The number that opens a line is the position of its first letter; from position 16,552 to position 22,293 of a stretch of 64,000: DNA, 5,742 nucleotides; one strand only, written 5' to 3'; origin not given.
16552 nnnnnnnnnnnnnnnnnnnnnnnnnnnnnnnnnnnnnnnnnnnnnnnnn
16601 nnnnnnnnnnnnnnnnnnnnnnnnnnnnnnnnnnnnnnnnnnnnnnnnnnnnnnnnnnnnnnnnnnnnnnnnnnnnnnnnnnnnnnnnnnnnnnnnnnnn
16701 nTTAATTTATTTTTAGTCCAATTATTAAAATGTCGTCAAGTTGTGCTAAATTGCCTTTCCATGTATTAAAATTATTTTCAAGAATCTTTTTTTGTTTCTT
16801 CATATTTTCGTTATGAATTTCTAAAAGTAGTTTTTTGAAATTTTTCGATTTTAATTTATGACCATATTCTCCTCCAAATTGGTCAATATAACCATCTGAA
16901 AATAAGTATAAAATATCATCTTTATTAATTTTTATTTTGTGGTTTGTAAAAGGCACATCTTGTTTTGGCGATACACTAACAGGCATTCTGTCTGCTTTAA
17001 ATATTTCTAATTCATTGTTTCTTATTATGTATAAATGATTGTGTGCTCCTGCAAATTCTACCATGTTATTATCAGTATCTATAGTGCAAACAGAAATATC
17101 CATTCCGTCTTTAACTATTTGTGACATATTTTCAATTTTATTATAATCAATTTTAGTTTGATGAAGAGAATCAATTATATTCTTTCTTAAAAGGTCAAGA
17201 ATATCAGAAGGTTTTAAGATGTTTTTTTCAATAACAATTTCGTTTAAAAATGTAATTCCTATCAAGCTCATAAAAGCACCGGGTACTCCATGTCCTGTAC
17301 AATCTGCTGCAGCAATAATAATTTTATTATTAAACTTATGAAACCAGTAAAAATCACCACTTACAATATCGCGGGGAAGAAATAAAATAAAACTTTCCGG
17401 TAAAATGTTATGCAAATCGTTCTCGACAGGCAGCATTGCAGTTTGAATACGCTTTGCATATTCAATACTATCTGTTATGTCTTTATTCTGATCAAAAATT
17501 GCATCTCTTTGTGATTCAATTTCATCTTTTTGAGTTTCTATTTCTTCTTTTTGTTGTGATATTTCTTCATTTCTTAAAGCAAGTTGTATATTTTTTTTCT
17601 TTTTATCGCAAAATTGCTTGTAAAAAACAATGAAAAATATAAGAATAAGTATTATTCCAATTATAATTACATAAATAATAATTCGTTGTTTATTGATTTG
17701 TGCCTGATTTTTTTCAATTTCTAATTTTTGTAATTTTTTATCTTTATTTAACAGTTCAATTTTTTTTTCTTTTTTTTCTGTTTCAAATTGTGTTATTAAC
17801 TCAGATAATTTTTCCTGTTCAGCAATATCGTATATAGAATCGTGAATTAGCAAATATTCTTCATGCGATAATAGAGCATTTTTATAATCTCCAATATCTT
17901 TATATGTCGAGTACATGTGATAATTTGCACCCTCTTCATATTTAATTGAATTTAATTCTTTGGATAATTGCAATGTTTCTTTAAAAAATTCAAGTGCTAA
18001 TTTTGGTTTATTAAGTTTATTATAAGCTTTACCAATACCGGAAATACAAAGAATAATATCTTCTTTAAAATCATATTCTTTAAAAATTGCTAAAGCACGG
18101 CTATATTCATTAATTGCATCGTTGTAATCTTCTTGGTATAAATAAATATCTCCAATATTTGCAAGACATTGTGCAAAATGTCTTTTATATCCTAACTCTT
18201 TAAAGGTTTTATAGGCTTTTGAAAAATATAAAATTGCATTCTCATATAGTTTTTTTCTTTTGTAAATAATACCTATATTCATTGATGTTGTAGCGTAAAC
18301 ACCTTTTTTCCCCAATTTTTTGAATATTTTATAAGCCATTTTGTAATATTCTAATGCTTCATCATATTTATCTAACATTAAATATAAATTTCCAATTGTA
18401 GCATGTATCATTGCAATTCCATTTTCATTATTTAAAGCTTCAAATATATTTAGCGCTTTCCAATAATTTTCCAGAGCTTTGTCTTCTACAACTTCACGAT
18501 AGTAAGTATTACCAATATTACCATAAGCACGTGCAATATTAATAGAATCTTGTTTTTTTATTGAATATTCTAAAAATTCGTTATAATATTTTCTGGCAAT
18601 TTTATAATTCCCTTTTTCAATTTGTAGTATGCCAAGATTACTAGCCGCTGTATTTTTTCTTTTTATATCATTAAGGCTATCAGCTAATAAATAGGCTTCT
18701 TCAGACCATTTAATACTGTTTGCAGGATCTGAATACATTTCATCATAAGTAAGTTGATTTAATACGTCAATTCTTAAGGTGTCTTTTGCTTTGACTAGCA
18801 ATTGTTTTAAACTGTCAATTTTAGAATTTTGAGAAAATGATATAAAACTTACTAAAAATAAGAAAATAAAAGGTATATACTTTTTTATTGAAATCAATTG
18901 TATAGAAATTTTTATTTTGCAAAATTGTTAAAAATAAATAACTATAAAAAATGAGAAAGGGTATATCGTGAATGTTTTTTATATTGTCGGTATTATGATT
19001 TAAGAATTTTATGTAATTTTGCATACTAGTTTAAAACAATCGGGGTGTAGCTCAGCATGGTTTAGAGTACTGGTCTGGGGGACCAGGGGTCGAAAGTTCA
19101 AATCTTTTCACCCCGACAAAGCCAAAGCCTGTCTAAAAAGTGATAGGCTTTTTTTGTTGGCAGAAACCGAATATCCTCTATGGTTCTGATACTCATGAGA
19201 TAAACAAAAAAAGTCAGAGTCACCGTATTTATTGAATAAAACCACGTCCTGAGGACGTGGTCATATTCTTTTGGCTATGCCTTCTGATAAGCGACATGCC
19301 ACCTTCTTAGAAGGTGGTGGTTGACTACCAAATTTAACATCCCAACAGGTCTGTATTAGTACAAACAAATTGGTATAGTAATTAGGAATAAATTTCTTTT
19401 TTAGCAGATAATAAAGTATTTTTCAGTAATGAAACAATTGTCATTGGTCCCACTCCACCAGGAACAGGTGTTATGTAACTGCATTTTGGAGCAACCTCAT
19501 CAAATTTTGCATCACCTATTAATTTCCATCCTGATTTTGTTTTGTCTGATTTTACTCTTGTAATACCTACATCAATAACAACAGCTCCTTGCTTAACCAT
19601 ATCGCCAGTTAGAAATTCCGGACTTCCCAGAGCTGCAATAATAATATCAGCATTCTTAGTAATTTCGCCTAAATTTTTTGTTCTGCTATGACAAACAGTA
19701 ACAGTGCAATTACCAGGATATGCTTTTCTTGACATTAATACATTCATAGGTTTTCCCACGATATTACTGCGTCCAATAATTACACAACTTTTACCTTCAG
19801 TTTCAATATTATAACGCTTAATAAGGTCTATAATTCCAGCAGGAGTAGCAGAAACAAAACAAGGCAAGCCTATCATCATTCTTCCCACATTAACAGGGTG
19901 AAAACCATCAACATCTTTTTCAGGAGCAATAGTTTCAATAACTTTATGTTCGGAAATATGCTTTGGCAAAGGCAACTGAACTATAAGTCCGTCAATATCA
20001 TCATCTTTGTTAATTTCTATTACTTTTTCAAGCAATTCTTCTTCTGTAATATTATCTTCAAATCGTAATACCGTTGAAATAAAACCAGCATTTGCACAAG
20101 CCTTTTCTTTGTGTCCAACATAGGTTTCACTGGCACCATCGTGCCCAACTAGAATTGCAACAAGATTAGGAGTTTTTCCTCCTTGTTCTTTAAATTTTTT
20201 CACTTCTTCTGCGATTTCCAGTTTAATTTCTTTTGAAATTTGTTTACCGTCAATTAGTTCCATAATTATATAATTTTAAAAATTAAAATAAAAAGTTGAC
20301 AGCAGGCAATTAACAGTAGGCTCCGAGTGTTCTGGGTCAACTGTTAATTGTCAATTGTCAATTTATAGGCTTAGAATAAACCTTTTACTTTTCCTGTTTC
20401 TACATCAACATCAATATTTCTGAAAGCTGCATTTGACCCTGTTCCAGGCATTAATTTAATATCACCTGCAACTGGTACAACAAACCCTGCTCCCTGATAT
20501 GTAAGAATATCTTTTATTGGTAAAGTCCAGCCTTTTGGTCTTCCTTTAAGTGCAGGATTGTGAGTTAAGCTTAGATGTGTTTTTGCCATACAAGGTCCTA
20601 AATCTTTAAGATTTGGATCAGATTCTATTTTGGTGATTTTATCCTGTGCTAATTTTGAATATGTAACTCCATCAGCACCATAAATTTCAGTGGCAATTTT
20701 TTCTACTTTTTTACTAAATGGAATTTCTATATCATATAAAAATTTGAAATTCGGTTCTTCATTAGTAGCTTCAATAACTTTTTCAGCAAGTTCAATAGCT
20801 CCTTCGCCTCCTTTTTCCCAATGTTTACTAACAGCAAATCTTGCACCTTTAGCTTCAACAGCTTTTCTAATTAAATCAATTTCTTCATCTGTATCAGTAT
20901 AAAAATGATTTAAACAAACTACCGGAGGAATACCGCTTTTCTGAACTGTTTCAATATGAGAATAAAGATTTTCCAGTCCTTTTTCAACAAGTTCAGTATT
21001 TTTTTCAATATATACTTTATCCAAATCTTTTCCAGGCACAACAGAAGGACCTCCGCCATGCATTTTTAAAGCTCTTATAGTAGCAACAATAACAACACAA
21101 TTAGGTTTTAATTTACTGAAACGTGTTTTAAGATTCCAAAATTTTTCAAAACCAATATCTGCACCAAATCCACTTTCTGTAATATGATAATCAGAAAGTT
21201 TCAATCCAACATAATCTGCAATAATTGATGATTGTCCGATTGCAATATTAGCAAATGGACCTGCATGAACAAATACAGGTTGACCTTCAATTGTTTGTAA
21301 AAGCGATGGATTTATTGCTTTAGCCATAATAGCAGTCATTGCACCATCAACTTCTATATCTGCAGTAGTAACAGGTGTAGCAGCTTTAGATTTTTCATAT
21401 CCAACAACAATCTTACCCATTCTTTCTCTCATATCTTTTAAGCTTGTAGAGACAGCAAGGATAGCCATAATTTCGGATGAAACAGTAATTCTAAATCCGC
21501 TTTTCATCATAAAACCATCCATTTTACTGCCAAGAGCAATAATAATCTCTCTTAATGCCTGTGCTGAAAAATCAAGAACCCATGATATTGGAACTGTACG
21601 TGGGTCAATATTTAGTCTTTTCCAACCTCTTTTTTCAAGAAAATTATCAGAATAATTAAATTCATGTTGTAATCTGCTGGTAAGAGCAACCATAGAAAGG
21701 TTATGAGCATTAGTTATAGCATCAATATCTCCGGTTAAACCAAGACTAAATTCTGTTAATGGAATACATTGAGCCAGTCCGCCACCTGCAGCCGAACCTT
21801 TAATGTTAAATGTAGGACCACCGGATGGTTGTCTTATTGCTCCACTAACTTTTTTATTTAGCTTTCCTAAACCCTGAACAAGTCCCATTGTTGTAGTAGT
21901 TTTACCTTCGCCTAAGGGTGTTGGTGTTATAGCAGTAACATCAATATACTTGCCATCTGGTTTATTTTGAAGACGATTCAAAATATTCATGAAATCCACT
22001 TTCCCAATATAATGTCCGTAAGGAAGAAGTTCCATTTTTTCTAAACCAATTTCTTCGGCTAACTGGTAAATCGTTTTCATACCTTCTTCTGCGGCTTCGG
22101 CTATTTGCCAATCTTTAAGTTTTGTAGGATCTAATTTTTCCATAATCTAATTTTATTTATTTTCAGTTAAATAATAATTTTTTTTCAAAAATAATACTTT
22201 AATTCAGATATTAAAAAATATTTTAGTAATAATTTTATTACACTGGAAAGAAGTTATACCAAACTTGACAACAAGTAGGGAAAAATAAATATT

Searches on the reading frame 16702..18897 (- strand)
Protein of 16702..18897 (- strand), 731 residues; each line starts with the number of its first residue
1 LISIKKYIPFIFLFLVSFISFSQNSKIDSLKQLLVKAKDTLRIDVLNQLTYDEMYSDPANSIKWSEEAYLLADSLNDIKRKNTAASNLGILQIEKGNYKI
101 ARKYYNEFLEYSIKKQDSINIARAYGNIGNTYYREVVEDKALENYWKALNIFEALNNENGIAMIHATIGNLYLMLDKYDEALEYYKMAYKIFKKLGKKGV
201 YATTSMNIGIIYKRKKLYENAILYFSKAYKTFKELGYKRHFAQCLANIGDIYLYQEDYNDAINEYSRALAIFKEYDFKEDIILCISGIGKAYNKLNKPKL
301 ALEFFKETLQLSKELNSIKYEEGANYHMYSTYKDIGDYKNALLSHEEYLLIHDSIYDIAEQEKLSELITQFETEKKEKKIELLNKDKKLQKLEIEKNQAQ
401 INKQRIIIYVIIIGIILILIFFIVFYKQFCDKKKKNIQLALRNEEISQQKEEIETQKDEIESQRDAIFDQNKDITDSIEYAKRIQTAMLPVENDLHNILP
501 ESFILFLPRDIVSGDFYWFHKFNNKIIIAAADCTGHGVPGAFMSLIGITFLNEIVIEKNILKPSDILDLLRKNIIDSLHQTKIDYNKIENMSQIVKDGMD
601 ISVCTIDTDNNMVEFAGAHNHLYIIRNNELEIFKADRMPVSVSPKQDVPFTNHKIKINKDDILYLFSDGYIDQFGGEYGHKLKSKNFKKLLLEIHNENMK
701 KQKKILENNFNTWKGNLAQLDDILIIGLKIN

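Call 16: search_protein_families(library=pfam, proteins=[window:16702-18897:-], max_evalue=0.00001)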
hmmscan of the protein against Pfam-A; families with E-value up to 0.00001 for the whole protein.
window:16702-18897:- (731 aa): 10 families
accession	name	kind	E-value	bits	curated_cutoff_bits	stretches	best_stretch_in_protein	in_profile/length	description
PF13424.12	TPR_12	-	2.3e-31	108.2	30.1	2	121-194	2-77/77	Tetratricopeptide repeat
PF00515.34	TPR_1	-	1.7e-20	72.4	27.8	0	164-191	3-30/34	Tetratricopeptide repeat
PF07719.23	TPR_2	-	3.1e-16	58.5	27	0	242-274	1-33/34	Tetratricopeptide repeat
PF07228.17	SpoIIE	-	3.6e-16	60.1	25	1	525-730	4-191/192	Stage II sporulation protein E (SpoIIE)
PF13374.12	TPR_10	-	1.6e-12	47.5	27.5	0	242-273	2-33/42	Tetratricopeptide repeat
PF13181.12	TPR_8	-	2.2e-10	40.3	25.7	0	242-271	1-30/34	Tetratricopeptide repeat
PF14938.12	SNAP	-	1.1e-08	35.3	25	1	170-378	43-252/282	Soluble NSF attachment protein, SNAP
PF13176.12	TPR_7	-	1.2e-08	34.8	27.9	0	245-270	2-27/36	Tetratricopeptide repeat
PF13432.12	TPR_16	-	1.8e-07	31.9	32.7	0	248-270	3-25/65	Tetratricopeptide repeat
PF13428.12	TPR_14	-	6.5e-07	29.9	23.5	0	167-192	6-31/44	Tetratricopeptide repeat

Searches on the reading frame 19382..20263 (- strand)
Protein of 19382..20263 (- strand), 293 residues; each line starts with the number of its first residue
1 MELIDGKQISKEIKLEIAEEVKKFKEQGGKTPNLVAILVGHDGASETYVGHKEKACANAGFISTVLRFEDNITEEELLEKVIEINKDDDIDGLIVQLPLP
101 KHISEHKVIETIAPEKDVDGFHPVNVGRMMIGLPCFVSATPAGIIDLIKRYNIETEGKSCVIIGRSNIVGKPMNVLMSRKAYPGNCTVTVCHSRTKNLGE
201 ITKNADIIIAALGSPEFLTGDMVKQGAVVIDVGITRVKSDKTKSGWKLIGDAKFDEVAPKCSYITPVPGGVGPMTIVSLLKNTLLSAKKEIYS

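Call 16: search_protein_families(library=pfam, proteins=[window:19382-20263:-], max_evalue=0.00001)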
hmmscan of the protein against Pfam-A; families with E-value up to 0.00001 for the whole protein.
window:19382-20263:- (293 aa): 2 families
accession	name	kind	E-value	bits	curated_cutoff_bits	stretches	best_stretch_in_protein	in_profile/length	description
PF02882.25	THF_DHG_CYH_C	-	3.9e-66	221.7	27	1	122-289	1-158/160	Tetrahydrofolate dehydrogenase/cyclohydrolase, NAD(P)-binding domain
PF00763.28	THF_DHG_CYH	-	4.4e-41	140.2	32.8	1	4-119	1-115/115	Tetrahydrofolate dehydrogenase/cyclohydrolase, catalytic domain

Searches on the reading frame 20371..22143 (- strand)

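Call 16: search_protein_families(library=pfam, proteins=[window:20371-22143:-], max_evalue=0.00001)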
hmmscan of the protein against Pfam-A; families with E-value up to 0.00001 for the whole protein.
window:20371-22143:- (590 aa): 1 family
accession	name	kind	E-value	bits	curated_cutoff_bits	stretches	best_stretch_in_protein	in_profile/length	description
PF01268.25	FTHFS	-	5.2e-228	758.2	27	1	10-590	2-556/556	Formate--tetrahydrofolate ligase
